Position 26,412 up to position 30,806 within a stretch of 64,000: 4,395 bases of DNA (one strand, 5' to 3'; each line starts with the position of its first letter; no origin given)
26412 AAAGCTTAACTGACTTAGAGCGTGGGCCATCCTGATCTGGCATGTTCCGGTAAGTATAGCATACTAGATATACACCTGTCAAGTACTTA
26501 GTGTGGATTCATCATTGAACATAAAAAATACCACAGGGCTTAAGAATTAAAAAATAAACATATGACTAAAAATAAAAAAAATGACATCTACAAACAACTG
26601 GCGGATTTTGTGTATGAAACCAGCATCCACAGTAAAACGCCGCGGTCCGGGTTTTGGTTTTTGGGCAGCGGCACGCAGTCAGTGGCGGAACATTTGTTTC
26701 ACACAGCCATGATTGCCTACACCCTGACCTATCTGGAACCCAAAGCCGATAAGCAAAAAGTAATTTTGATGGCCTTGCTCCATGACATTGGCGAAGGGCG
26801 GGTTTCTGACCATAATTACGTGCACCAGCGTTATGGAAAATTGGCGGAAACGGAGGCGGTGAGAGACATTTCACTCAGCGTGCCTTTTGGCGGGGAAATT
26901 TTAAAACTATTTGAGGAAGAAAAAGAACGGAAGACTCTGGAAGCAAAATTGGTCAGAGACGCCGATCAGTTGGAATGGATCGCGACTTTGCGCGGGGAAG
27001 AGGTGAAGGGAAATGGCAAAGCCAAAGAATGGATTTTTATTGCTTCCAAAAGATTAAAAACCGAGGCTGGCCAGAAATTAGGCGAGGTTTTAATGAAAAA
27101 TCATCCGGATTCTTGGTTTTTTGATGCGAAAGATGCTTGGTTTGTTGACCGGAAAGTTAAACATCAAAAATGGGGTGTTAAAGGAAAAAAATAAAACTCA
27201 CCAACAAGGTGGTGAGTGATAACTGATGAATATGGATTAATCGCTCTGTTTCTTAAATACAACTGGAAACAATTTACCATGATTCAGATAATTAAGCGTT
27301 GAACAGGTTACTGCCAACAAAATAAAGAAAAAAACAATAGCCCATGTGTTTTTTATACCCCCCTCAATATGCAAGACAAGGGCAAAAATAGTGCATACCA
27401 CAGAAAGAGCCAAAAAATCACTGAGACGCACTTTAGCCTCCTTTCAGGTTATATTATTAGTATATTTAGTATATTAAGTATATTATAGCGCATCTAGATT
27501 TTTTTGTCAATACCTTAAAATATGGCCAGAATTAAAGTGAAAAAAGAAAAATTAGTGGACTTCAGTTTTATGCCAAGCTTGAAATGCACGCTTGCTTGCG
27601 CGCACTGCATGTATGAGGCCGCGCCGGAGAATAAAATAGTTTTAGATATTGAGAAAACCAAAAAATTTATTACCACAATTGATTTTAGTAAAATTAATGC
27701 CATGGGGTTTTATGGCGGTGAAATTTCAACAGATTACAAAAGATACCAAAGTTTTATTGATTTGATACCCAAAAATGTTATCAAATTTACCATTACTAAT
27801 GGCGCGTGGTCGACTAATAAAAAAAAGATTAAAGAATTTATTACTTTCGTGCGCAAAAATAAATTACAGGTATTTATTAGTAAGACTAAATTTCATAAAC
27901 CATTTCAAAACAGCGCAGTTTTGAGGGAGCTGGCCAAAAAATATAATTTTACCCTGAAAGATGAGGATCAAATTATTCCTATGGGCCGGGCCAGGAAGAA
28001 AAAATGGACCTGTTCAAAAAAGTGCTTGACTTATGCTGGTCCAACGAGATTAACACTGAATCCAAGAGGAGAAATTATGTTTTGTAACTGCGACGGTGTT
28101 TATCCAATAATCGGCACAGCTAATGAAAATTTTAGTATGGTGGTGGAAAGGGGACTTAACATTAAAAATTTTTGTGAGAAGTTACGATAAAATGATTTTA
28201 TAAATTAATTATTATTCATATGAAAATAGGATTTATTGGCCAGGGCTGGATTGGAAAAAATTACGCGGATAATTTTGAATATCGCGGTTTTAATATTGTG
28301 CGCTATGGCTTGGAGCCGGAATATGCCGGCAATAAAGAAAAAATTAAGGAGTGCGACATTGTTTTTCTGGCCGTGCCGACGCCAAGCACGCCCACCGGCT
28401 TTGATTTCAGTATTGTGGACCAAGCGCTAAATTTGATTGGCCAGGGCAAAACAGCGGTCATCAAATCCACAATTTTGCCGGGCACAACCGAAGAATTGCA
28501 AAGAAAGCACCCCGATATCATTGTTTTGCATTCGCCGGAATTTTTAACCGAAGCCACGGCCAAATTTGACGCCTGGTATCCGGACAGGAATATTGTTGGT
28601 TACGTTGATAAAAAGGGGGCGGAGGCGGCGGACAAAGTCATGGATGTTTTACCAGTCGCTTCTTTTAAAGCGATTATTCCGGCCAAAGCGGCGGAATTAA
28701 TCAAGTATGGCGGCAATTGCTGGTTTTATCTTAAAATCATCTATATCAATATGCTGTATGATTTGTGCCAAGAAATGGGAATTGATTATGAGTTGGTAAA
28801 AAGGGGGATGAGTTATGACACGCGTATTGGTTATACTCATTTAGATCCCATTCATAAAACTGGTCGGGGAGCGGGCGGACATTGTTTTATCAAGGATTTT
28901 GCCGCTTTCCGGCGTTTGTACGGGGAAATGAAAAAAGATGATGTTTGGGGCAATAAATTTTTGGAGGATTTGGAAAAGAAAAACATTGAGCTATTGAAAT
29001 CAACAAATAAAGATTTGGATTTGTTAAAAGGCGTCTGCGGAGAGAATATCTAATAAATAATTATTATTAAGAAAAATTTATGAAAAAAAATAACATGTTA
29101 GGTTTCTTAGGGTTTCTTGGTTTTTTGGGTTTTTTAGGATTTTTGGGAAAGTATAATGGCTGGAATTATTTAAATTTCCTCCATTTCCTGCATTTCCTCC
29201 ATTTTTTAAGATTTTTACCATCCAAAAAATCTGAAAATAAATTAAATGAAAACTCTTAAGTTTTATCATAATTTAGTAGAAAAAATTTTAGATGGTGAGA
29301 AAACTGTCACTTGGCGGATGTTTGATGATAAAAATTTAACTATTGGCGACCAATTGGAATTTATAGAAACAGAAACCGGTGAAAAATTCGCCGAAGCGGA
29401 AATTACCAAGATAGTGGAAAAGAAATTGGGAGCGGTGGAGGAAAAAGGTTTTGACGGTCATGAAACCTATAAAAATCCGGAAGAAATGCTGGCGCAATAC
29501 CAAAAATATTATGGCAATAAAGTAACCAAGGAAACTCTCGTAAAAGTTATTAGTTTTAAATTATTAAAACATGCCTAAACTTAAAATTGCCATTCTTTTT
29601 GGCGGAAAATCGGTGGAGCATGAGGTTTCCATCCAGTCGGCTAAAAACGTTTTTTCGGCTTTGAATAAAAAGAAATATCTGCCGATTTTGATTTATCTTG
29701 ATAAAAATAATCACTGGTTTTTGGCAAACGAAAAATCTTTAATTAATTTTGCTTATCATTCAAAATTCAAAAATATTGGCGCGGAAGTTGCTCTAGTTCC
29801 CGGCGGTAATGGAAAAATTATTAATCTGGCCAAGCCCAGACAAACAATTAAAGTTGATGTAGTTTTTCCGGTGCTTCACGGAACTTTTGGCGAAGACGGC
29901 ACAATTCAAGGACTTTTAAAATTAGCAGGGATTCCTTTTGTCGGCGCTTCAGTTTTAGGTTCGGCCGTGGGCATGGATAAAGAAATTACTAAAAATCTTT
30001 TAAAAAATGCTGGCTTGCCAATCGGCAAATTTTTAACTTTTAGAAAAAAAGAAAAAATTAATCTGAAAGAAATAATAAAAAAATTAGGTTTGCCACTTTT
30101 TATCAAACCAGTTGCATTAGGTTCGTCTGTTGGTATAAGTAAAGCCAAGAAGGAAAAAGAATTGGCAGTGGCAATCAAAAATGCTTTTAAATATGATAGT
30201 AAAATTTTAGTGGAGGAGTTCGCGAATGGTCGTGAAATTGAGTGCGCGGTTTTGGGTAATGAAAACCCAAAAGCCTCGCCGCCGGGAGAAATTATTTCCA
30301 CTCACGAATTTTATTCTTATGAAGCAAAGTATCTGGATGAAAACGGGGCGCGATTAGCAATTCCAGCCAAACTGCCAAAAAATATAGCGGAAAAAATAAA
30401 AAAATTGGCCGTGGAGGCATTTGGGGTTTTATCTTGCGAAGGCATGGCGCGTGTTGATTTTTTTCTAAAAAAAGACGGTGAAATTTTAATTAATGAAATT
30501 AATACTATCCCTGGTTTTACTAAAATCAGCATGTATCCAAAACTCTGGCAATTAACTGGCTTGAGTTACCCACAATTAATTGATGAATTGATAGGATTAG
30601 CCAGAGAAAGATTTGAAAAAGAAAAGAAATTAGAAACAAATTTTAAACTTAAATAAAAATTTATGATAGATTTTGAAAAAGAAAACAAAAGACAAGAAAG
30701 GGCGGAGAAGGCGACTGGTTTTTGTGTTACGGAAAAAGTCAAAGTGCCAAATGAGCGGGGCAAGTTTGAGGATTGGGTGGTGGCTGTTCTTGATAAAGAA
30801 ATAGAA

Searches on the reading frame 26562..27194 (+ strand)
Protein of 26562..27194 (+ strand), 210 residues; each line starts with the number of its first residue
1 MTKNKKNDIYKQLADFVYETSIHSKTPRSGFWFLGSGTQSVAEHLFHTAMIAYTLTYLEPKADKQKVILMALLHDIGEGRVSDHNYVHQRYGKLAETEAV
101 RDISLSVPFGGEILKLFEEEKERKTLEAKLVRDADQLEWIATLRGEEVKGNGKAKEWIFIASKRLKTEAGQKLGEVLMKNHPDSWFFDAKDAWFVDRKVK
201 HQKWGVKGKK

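Call 48: search_protein_families(library=pfam, proteins=[window:26562-27194:+], max_evalue=0.00001)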
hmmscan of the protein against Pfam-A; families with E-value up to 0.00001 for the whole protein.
window:26562-27194:+ (210 aa): 3 families
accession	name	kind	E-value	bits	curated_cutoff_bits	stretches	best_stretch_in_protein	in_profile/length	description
PF13023.12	HD_3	-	1.4e-20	74.3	22.5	1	26-166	7-154/165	HD domain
PF01966.28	HD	-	1.7e-10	41.7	22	1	41-138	1-114/116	HD domain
PF12917.13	YfbR-like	-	6.7e-07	29.6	25.9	1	38-153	23-151/182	5'-deoxynucleotidase YfbR-like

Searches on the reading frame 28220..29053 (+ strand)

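Call 48: search_protein_families(library=pfam, proteins=[window:28220-29053:+], max_evalue=0.00001)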
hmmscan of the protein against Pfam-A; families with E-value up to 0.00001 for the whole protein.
window:28220-29053:+ (277 aa): 2 families
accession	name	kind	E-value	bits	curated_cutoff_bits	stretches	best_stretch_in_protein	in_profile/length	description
PF03721.20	UDPG_MGDP_dh_N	-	2.1e-18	67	27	1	39-137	71-184/187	UDP-glucose/GDP-mannose dehydrogenase family, NAD binding domain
PF00984.24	UDPG_MGDP_dh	-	9.2e-18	64.6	25.4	1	157-237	2-78/94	UDP-glucose/GDP-mannose dehydrogenase family, central domain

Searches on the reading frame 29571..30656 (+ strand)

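Call 48: search_protein_families(library=pfam, proteins=[window:29571-30656:+], max_evalue=0.00001)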
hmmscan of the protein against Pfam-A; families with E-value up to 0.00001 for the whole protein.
window:29571-30656:+ (361 aa): 6 families
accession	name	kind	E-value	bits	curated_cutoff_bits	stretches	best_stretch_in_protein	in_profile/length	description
PF07478.18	Dala_Dala_lig_C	-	1.7e-77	260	24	1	143-341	1-203/204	D-ala D-ala ligase C-terminus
PF01820.27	Dala_Dala_lig_N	-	1.3e-35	123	34.6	1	5-126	1-121/121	D-ala D-ala ligase N-terminus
PF02222.28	ATP-grasp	-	3.8e-13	49.9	27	1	143-311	2-160/179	ATP-grasp domain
PF02786.22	CPSase_L_D2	-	9.6e-07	29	19.8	1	136-312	1-178/211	Carbamoyl-phosphate synthase L chain, ATP binding domain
PF01071.24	GARS_A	-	2e-06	28.2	27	1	136-228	2-99/194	Phosphoribosylglycinamide synthetase, ATP-grasp (A) domain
PF08443.16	RimK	-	7.5e-06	26.1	21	0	136-323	3-176/188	RimK-like ATP-grasp domain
